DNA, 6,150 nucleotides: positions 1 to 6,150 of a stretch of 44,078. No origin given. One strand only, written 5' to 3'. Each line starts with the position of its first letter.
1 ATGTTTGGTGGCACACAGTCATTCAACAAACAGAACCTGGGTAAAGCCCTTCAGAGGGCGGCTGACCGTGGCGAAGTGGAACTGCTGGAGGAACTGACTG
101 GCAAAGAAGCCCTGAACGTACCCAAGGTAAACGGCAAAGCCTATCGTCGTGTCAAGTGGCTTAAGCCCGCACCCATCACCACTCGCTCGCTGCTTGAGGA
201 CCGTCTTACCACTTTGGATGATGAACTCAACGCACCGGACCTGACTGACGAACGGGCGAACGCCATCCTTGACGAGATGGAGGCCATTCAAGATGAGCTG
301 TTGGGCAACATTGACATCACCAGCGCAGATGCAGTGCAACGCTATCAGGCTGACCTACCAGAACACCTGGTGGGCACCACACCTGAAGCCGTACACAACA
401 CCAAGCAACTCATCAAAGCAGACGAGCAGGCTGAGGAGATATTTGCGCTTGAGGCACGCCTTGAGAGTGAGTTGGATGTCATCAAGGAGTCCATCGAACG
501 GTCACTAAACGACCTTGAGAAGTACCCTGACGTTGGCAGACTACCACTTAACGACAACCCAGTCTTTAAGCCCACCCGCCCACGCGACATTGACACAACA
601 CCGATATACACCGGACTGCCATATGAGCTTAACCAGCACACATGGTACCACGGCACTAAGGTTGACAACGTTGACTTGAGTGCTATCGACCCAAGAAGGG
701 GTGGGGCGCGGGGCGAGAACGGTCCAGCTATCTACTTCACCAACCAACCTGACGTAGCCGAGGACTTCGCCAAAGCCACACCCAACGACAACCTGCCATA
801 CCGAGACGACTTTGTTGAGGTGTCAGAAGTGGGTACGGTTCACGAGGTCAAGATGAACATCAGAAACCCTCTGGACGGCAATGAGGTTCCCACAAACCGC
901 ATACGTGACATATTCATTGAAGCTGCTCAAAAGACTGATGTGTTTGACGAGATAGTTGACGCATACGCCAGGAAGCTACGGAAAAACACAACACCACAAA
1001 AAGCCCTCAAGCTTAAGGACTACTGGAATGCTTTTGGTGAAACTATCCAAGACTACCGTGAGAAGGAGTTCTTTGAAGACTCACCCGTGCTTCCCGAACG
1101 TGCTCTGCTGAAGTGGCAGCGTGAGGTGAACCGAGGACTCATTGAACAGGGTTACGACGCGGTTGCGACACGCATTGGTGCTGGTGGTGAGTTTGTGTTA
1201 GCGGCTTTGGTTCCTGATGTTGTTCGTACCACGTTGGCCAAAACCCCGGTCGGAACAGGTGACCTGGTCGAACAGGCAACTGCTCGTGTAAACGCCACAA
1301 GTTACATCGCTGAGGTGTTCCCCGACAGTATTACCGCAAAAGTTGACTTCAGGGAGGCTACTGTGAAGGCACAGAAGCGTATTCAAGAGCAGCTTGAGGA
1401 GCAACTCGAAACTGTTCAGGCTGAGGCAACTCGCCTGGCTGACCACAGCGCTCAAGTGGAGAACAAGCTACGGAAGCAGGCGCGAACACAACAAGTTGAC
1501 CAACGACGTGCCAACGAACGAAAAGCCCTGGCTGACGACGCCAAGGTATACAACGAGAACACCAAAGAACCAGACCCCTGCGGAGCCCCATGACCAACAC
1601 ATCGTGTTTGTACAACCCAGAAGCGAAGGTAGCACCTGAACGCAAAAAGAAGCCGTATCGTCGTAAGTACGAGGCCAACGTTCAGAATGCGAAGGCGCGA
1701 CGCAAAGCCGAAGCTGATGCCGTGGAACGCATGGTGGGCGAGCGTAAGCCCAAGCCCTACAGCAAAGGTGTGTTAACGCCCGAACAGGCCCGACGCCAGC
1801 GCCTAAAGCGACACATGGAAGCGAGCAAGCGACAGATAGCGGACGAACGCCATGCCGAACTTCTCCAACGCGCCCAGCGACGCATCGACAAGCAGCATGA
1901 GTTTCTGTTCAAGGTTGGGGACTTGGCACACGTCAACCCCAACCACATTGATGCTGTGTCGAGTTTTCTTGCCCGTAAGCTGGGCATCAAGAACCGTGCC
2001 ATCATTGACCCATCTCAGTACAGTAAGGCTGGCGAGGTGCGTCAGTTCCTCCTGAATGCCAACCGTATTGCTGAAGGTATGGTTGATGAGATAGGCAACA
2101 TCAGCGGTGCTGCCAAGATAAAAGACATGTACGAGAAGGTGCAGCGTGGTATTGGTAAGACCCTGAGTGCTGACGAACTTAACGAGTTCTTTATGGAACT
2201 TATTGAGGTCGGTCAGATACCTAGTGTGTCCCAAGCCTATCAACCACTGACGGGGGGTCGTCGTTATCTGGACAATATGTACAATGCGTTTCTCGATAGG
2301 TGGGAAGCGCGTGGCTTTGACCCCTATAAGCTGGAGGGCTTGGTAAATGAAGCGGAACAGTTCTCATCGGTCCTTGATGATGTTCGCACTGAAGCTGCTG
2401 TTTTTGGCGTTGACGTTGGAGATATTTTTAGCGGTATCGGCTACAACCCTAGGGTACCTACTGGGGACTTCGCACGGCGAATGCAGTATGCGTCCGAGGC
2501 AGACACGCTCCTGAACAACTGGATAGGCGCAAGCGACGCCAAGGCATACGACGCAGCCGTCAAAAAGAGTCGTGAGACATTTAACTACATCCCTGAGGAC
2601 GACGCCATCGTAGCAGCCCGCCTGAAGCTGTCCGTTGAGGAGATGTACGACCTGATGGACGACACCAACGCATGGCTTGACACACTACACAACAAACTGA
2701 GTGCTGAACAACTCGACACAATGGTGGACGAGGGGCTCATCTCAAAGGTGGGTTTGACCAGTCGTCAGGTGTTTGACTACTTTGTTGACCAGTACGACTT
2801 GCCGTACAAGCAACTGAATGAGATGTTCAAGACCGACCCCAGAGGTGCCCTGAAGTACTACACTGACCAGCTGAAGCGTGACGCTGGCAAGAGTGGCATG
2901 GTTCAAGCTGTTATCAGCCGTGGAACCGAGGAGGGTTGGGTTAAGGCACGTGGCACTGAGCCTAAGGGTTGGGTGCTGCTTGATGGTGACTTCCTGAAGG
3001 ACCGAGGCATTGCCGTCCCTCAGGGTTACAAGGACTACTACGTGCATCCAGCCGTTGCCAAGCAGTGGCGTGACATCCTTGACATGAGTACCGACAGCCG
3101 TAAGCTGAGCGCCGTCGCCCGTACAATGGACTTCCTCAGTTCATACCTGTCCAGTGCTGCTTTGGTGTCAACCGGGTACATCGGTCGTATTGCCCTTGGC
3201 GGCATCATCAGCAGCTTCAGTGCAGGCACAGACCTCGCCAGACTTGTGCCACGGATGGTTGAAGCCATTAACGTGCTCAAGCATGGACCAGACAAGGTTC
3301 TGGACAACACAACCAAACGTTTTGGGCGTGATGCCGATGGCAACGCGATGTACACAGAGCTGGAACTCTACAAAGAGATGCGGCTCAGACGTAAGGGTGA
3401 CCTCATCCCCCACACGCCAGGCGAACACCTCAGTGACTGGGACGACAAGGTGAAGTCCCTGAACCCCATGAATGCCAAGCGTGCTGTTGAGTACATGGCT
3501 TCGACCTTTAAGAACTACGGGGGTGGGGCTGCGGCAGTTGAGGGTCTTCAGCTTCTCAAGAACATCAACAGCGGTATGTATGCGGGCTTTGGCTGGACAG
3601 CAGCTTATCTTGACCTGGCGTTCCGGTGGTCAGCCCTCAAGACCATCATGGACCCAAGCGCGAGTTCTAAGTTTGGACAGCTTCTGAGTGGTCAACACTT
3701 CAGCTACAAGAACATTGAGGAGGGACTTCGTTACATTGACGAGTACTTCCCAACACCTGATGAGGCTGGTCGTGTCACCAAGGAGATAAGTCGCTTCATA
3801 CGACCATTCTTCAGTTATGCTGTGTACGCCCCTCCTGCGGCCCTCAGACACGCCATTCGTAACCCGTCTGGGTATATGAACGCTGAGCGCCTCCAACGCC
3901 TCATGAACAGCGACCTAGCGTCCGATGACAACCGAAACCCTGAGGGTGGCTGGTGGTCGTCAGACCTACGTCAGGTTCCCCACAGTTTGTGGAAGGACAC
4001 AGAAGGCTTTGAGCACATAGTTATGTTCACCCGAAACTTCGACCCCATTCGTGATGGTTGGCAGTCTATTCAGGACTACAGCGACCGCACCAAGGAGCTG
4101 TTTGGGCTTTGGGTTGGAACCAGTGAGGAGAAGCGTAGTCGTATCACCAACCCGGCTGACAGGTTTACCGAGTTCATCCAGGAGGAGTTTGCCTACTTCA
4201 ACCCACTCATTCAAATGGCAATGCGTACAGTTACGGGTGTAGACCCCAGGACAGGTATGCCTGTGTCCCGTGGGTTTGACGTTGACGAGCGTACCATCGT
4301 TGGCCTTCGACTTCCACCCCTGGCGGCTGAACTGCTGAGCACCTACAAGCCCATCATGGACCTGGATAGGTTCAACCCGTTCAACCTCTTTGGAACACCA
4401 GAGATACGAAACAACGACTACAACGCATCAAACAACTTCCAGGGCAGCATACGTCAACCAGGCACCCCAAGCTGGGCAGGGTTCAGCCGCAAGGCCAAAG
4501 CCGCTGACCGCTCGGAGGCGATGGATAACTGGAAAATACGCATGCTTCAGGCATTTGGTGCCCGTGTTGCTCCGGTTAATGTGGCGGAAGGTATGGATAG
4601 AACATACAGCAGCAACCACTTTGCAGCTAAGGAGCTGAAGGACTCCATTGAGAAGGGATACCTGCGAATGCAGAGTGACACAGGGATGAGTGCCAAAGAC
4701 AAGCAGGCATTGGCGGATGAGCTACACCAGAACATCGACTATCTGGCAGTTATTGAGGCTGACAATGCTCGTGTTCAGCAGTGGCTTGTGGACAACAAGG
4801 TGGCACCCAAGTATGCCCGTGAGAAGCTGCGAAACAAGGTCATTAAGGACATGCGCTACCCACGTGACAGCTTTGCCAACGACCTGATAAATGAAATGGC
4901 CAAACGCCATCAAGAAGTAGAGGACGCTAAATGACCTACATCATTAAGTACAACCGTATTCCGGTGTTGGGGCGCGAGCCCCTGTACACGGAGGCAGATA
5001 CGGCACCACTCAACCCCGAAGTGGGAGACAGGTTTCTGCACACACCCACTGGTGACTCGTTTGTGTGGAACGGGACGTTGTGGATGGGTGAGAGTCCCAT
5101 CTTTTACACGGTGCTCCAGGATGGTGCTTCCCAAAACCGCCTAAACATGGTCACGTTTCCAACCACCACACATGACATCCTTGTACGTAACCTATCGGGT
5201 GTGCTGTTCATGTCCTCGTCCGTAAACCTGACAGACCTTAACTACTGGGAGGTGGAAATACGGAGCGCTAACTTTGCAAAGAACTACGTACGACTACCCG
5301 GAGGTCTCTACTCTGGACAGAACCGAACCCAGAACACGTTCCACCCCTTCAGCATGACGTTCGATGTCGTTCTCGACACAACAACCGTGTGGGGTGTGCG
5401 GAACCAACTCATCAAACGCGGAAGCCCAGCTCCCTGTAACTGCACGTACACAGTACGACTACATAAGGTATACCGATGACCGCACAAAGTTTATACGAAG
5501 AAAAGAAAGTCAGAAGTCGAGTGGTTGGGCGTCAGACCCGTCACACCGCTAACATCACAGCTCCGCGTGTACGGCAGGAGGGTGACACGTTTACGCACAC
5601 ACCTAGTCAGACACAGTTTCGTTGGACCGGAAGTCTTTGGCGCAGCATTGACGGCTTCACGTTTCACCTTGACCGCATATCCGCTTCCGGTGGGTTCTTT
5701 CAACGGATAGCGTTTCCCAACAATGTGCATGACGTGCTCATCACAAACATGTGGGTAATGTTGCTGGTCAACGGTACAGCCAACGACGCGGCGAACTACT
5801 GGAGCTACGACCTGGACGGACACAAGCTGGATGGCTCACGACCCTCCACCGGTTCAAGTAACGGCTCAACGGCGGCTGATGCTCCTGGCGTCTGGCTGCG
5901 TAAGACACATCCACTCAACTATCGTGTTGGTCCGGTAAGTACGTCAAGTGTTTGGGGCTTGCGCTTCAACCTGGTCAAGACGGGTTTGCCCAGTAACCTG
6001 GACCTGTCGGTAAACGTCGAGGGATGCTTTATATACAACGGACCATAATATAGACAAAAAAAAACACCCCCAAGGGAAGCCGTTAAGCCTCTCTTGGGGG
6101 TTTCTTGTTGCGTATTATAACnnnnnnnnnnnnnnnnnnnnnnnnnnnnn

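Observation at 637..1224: ADP-ribosyltransferase-like domain embedded in a giant virion protein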

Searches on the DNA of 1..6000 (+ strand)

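Call 11: search_dna_similar(query=window:1-6000:+, collection=phages, mode=distant, max_rows=15)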
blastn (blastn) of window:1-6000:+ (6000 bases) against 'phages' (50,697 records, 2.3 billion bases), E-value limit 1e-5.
Records with a match: 9; places in all: 9; records where one place covers at least 80% of the query: 0.
Best place of each record, by identity: 60-80% 9.
By first word of the organism name: Cyanophage 3; Leptolyngbya 3; Phormidium 2; Plectonema 1.
By host as written in the record: Phormidium foveolarum 2; Leptolyngbya foveolarum 2; Leptolyngbya boryana 2; - 1; Leptolyngbya boryana FACHB-402 (synonym: Plectonema boryanum FACHB-402) 1; Leptolyngbya boryana IU 594 1.
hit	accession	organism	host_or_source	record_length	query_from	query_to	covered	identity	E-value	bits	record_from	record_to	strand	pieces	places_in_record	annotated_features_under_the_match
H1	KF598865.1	Cyanophage PP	Phormidium foveolarum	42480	2684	2837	3%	73.4%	1e-15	94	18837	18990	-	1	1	tail fiber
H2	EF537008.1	Phormidium phage Pf-WMP3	Leptolyngbya foveolarum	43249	2684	2837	3%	73.4%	1e-15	94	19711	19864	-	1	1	PfWMP3_25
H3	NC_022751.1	Cyanophage PP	Phormidium foveolarum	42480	2684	2837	3%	73.4%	1e-15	94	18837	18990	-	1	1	tail fiber protein; host specificity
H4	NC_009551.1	Phormidium phage Pf-WMP3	Leptolyngbya foveolarum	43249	2684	2837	3%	73.4%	1e-15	94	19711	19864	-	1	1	tail fiber protein; host specificity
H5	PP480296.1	Cyanophage PP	-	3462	2684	2837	3%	73.4%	1e-15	94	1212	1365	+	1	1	host specificity tail fiber protein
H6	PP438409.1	Leptolyngbya phage Lsp-JY17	Leptolyngbya boryana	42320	2684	2837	3%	73.4%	1e-15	94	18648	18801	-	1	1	hypothetical protein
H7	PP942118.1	Plectonema phage PP-DH22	Leptolyngbya boryana FACHB-402 ...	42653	2684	2837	3%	73.4%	1e-15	94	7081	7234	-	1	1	record has no annotation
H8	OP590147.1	Leptolyngbya phage LPP-2, strain SPI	Leptolyngbya boryana IU 594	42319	2684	2837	3%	72.7%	1e-14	90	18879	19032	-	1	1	tail fiber protein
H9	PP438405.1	Leptolyngbya phage Lbo-JY12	Leptolyngbya boryana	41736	2684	2837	3%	72.7%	1e-14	90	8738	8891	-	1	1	tail fiber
